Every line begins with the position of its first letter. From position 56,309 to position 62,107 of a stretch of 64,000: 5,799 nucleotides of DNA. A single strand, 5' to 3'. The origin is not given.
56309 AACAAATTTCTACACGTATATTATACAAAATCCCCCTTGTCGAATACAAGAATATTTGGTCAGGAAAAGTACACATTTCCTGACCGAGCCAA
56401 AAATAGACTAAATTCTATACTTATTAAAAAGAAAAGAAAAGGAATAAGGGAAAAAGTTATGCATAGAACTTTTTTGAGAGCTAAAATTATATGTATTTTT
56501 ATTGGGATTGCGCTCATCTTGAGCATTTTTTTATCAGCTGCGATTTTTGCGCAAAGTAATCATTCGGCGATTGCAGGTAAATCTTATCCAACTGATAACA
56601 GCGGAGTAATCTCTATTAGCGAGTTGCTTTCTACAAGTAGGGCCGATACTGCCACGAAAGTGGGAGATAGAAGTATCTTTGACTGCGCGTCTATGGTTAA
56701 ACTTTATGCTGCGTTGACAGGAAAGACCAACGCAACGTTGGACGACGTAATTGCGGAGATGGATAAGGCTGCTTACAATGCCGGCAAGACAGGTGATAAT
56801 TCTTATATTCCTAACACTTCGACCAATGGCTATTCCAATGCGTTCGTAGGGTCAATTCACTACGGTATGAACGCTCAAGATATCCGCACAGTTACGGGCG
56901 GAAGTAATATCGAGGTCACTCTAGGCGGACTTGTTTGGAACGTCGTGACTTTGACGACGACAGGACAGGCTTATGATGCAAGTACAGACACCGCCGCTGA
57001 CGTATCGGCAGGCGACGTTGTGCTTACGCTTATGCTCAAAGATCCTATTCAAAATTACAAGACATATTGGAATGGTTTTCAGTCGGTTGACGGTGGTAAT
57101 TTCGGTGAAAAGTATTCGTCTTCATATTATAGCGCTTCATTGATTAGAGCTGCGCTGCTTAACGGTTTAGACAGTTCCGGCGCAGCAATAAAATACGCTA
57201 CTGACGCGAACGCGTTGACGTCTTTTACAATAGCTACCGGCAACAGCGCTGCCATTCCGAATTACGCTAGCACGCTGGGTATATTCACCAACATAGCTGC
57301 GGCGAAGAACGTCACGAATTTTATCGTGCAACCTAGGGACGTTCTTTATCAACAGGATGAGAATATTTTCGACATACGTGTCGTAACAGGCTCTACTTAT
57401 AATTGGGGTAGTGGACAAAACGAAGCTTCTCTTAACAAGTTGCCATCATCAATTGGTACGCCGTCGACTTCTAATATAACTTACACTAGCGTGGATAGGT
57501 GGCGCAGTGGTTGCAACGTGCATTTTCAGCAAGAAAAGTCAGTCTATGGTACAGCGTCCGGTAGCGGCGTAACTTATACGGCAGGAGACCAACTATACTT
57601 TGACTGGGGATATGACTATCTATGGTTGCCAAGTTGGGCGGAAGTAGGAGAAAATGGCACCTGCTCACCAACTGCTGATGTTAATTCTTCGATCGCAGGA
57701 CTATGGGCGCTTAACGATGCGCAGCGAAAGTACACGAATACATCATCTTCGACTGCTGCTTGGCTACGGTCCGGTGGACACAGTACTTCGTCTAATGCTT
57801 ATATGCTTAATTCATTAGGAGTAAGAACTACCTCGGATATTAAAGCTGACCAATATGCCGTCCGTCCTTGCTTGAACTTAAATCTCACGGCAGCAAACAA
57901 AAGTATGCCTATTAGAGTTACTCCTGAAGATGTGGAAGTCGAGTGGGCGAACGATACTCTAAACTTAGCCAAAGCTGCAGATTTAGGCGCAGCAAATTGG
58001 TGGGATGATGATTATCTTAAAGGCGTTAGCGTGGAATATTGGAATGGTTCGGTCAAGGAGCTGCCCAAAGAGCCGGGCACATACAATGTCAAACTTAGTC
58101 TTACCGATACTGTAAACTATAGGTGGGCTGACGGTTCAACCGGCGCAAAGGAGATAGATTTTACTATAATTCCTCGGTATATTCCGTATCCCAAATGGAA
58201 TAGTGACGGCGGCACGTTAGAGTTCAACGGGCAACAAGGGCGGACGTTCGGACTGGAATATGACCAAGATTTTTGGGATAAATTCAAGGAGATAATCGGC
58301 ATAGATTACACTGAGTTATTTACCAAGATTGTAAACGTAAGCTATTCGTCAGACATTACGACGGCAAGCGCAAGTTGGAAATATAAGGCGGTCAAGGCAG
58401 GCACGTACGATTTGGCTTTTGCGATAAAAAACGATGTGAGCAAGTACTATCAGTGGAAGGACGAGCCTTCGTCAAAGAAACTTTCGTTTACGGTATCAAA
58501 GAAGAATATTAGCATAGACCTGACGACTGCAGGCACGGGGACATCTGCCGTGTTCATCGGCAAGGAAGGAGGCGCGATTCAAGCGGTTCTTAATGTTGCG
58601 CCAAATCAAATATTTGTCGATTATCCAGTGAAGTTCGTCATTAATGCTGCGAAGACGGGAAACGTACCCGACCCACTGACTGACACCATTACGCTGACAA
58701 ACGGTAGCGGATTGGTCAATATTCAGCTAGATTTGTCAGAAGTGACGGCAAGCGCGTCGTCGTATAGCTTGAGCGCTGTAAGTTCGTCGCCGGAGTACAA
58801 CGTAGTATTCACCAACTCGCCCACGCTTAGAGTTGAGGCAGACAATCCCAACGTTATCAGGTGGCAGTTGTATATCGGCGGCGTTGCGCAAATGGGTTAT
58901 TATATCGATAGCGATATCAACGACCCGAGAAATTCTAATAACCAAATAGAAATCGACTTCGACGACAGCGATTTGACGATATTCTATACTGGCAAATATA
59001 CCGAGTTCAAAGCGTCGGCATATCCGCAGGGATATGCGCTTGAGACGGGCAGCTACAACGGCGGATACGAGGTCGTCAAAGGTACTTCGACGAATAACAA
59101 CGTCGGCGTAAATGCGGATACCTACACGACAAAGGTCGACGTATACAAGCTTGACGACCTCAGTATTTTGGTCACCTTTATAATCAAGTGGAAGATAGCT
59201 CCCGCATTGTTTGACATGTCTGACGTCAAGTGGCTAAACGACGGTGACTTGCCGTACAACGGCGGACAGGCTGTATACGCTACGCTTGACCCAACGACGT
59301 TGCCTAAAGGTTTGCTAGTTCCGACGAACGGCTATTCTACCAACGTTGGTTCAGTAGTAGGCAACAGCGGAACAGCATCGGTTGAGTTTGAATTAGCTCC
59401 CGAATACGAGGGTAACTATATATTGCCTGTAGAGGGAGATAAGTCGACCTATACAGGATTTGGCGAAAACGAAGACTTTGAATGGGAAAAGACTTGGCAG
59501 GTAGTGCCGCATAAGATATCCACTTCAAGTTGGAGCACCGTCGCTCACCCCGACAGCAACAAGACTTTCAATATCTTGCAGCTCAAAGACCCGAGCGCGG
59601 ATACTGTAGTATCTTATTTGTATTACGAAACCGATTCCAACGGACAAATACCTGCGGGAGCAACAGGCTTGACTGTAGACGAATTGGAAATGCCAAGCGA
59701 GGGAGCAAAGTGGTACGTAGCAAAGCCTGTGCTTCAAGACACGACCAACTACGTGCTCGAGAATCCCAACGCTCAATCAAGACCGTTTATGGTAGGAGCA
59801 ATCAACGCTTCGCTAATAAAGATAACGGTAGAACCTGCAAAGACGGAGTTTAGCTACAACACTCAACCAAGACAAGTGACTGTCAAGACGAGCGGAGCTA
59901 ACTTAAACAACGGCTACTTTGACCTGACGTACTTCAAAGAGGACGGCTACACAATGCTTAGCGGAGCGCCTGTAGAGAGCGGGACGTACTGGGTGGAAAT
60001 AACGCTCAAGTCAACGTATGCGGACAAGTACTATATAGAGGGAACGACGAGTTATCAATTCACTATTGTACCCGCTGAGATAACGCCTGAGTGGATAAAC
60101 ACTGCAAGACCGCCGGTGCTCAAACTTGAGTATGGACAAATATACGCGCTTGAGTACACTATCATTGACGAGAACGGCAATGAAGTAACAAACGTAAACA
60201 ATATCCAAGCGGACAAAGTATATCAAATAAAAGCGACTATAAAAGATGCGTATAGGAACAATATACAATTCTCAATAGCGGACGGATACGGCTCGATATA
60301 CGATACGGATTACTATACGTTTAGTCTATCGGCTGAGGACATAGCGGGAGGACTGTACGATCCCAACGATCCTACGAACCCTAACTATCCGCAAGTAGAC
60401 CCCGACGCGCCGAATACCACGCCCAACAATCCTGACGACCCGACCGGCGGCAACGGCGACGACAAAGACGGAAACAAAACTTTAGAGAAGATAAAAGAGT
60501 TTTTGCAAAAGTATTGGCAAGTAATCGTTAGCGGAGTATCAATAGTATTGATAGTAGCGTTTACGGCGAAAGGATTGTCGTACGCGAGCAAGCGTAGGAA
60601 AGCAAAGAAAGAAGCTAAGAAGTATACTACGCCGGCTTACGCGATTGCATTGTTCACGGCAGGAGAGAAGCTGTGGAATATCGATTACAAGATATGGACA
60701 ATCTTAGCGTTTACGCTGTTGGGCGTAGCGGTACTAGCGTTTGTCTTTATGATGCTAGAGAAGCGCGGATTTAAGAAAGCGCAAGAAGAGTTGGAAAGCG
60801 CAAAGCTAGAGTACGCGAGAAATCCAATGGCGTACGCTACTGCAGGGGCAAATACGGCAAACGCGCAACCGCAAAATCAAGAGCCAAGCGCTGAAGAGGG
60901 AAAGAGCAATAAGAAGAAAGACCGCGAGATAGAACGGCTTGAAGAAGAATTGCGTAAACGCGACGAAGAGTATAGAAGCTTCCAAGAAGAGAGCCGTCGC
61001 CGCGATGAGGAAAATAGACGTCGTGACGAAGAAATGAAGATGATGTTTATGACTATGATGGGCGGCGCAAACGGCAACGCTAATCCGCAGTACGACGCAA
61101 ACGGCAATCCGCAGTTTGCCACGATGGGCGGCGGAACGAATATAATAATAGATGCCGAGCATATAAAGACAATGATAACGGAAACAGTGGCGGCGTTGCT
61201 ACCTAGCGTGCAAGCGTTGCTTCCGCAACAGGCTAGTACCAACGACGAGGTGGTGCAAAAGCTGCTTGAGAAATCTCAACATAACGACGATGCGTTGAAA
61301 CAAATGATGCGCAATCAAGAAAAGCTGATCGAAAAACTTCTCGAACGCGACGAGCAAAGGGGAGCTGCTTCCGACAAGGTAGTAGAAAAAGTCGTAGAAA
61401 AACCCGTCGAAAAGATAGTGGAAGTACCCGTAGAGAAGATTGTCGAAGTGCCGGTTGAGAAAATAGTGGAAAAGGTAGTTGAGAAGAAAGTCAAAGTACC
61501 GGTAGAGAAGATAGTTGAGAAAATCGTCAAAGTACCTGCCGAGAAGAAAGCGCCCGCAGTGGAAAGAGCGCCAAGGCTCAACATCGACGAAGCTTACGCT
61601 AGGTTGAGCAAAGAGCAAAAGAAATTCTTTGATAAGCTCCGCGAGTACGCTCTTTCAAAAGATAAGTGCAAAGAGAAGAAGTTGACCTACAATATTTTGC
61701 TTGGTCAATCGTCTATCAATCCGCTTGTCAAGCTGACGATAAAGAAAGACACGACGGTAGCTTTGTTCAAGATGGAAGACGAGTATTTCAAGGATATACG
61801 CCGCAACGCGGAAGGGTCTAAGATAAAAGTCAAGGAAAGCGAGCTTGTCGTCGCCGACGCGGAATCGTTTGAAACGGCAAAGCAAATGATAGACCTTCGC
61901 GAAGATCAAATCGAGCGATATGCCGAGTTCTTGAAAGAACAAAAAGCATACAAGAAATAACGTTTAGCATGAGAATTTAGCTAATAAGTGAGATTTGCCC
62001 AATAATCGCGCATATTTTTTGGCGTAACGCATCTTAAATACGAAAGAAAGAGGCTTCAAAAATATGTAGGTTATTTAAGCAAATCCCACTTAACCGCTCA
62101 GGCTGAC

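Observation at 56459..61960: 1833-aa protein linking an adhesin-like ectodomain through the membrane to a roughly 400-aa (about 400-480 aa) charged tail, inserted between rpsT and the S10 operon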

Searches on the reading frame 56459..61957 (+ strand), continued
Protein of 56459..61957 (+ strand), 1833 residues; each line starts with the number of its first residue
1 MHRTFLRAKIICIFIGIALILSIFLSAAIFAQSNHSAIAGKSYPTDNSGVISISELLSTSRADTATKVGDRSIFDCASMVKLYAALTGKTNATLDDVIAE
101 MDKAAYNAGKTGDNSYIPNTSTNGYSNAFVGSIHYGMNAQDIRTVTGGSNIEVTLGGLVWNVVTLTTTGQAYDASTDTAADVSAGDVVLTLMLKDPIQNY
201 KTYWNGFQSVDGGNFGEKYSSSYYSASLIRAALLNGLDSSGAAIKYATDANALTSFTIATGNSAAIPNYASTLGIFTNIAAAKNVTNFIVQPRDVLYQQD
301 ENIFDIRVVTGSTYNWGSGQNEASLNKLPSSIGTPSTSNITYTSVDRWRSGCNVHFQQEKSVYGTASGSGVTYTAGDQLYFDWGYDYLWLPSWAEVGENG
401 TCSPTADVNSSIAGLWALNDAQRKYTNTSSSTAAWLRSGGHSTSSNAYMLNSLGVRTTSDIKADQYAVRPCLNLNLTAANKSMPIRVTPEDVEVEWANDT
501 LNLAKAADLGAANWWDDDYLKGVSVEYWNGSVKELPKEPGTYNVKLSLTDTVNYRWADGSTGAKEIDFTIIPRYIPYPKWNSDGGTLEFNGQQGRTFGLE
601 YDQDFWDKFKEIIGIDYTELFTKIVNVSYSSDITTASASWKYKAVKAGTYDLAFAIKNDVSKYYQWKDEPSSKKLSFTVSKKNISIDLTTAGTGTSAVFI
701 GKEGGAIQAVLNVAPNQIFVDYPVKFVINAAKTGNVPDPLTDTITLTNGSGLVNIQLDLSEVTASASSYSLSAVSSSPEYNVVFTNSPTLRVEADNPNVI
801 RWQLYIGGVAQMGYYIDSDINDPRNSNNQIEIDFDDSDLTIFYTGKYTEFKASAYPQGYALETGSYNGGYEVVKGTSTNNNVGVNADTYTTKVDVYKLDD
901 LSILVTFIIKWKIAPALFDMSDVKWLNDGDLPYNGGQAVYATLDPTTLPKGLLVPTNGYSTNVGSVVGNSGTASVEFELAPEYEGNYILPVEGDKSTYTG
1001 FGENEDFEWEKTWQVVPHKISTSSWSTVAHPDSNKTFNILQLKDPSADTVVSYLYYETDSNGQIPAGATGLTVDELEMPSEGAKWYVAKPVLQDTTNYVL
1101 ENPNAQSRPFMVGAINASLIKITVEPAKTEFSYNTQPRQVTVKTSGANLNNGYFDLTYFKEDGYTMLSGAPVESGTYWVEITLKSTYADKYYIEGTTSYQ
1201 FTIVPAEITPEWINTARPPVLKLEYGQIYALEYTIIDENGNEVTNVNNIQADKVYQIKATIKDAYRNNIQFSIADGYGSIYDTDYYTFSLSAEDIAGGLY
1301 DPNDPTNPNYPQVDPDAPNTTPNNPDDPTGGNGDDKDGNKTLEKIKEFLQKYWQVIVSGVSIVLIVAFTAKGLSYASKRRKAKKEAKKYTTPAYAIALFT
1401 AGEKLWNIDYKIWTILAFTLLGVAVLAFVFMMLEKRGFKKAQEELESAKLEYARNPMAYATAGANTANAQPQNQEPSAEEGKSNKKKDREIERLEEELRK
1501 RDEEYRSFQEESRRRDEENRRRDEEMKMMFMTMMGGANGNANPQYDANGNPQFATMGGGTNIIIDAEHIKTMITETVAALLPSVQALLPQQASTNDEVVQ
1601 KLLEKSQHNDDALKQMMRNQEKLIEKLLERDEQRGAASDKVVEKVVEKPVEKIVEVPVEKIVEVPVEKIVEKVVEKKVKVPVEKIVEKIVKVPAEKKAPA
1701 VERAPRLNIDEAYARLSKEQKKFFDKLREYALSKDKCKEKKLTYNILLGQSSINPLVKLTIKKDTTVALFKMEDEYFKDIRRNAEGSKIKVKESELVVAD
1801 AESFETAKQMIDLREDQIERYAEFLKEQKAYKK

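Call 46: find_encoding_contigs(protein=P0021, flank=10000, max_places=2)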
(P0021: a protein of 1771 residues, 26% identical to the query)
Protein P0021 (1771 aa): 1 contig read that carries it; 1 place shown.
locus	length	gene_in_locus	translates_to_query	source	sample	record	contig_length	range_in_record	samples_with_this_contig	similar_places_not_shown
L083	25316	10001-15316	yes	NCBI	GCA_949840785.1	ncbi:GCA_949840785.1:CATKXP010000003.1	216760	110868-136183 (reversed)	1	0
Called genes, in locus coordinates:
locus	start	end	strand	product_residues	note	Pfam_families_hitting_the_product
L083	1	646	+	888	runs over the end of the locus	PF01326:PPDK_N, PF00391:PEP-utilizers, PF02896:PEP-utilizers_C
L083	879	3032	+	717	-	-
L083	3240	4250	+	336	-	PF00579:tRNA-synt_1b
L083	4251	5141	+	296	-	PF18937:DUF5685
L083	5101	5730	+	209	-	-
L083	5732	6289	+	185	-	-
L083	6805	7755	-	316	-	PF10988:DUF2807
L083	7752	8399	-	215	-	PF22564:HAAS (weak)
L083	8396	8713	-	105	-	PF03551:PadR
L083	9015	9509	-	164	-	PF01243:PNPOx_N, PF12900:Pyridox_ox_2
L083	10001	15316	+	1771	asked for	-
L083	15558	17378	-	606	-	PF00009:GTP_EFTU, PF01926:MMR_HSR1 (faint), PF22042:EF-G_D2, PF03144:GTP_EFTU_D2, PF00679:EFG_C, PF21018:BipA_C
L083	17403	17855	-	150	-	PF12850:Metallophos_2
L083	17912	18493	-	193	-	PF01725:Ham1p_like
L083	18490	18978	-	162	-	-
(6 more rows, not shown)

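Call 47: find_encoding_contigs(protein=P0025, flank=10000, max_places=2)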
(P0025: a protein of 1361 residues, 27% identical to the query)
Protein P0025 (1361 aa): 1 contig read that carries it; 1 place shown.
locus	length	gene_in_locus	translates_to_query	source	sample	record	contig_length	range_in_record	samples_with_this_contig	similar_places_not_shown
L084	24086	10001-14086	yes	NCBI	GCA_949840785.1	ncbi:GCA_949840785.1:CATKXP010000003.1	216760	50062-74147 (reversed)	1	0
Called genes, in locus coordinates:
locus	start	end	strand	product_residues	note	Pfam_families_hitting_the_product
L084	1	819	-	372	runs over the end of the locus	PF01128:IspD, PF12804:NTP_transf_3, PF02542:YgbB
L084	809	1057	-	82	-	PF01479:S4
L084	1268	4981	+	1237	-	PF04563:RNA_pol_Rpb2_1, PF04561:RNA_pol_Rpb2_2, PF04565:RNA_pol_Rpb2_3, PF10385:RNA_pol_Rpb2_45, PF00562:RNA_pol_Rpb2_6, PF04560:RNA_pol_Rpb2_7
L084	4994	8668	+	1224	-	PF04997:RNA_pol_Rpb1_1, PF00623:RNA_pol_Rpb1_2, PF04983:RNA_pol_Rpb1_3, PF05000:RNA_pol_Rpb1_4, PF04998:RNA_pol_Rpb1_5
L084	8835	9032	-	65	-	-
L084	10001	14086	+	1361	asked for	PF07523:Big_3 (weak)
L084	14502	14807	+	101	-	PF00338:Ribosomal_S10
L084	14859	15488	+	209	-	PF00297:Ribosomal_L3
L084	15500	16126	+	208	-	PF00573:Ribosomal_L4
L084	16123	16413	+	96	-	PF00276:Ribosomal_L23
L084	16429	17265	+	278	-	PF00181:Ribosomal_L2_N, PF03947:Ribosomal_L2_C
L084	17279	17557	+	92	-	PF00203:Ribosomal_S19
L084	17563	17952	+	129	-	PF00237:Ribosomal_L22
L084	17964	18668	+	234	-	PF07650:KH_2, PF00189:Ribosomal_S3_C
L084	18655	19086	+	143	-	PF00252:Ribosomal_L16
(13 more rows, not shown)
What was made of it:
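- Tried and rejected: A distant DUF6273 protein does sit directly upstream of rpsJ in another genome (call 47).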

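Call 59: search_solved_structures(query=window:56459-61957:+, max_evalue=1)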
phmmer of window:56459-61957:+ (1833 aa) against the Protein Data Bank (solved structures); distinct sequences matched with E-value up to 1: 1.
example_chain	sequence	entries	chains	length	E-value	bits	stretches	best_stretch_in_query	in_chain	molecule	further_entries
3oz2_A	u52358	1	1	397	0.2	12.1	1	1605-1681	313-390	Digeranylgeranylglycerophospholipid reductase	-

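Call 97: search_protein_families(library=pfam, alignment_id=A4, max_evalue=0.01)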
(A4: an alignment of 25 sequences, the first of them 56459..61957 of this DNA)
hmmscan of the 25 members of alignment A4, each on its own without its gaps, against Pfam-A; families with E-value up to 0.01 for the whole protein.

A. member 1, window:56459-61957:+ (1833 aa): 3 families
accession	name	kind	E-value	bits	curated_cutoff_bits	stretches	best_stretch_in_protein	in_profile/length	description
PF22251.1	PFF1_TM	-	0.00026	21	32.3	1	1413-1518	100-205/300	Vacuolar membrane protease, transmembrane domain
PF06785.16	UPF0242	-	0.0006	20.4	33.5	1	1410-1520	30-121/194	Uncharacterised protein family (UPF0242) N-terminus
PF19789.6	DUF6273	-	0.0007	19.9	23.5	1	386-475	83-171/172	Domain of unknown function (DUF6273)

B. families by the number of members that match (of 25 scanned): 18 families
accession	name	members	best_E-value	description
PF19789.6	DUF6273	11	1.2e-08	Domain of unknown function (DUF6273)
PF09479.16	Flg_new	3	6.2e-12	Listeria-Bacteroides repeat domain (List_Bact_rpt)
PF12314.13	IMCp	3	0.0015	Inner membrane complex protein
PF18887.5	MBG_3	3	0.0017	MBG domain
PF00828.25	Ribosomal_L27A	1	8.6e-07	Ribosomal proteins 50S-L15, 50S-L18e, 60S-L27A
PF13895.12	Ig_2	1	2.6e-06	Immunoglobulin domain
PF22251.1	PFF1_TM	1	0.00026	Vacuolar membrane protease, transmembrane domain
PF06785.16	UPF0242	1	0.0006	Uncharacterised protein family (UPF0242) N-terminus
PF20193.3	DUF6556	1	0.002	Family of unknown function (DUF6556)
PF04791.21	LMBR1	1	0.0027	LMBR1-like membrane protein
PF14808.11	TMEM164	1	0.0041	TMEM164 family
PF14575.11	EphA2_TM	1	0.0052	Ephrin type-A receptor 2 transmembrane domain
PF03127.19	GAT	1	0.0055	GAT domain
PF20497.3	SWI-SNF_Ssr4_C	1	0.0067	SWI/SNF and RSC complexes subunit Ssr4 C-terminal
PF14584.11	DUF4446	1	0.0069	Protein of unknown function (DUF4446)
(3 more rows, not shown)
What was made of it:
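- On DUF6273 (PF19789): Of 25 family members, 11 hit at E<=0.01, best 1.2e-8 (call 97).
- On Alveolin / IMCp (PF12314): Three of 25 relatives reach E of about 0.0015 (call 97).
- Checked: It is supported at family level: 11 of 25 members hit at E<=0.01, best 1.2e-8 (call 97).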

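Call 100: find_encoding_contigs(protein=P0001, flank=3000, max_places=5)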
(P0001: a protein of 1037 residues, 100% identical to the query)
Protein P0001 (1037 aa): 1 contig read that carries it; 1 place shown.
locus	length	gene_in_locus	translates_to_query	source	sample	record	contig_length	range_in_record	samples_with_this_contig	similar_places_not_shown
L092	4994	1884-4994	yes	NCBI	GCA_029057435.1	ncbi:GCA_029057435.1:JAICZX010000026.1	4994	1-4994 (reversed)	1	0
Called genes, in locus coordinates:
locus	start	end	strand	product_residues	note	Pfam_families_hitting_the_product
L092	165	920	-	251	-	PF03418:Peptidase_A25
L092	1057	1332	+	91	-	PF01649:Ribosomal_S20p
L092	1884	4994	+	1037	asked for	PF19789:DUF6273 (faint)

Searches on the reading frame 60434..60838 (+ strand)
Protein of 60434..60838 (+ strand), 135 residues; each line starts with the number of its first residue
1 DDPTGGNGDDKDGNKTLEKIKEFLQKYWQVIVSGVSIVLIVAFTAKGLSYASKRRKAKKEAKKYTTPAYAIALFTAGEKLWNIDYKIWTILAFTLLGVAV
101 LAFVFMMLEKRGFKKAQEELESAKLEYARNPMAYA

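Call 62: predict_structure(alignment_id=A3)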
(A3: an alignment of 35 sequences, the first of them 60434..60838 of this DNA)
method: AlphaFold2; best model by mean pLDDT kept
length: 135 residues; sequences in the alignment: 35
mean_pLDDT: 72.0   pTM: 0.34
mean pLDDT of the five models: 72.0, 70.4, 66.5, 64.6, 60.1
residues with pLDDT >= 90: 2; 70-90: 81; 50-70: 47; < 50: 5
segments of 3 or more residues with pLDDT < 50: 64-66
pLDDT, mean of each block of 10 residues (from residue 1): 56 76 82 78 74 66 51 55 64 77 86 86 86 73
secondary structure, 60 per line:
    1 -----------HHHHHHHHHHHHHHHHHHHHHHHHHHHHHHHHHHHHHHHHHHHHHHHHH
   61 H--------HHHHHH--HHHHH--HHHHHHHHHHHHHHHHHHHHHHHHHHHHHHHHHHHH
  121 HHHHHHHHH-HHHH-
elements in order: H12-61 H70-75 H78-82 H85-129 H131-134
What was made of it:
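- AlphaFold2 models the middle segment as two short, low-confidence helices (pTM 0.34, call 62).
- Tried and rejected: AlphaFold2 model of the membrane block: not decisive (call 62).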
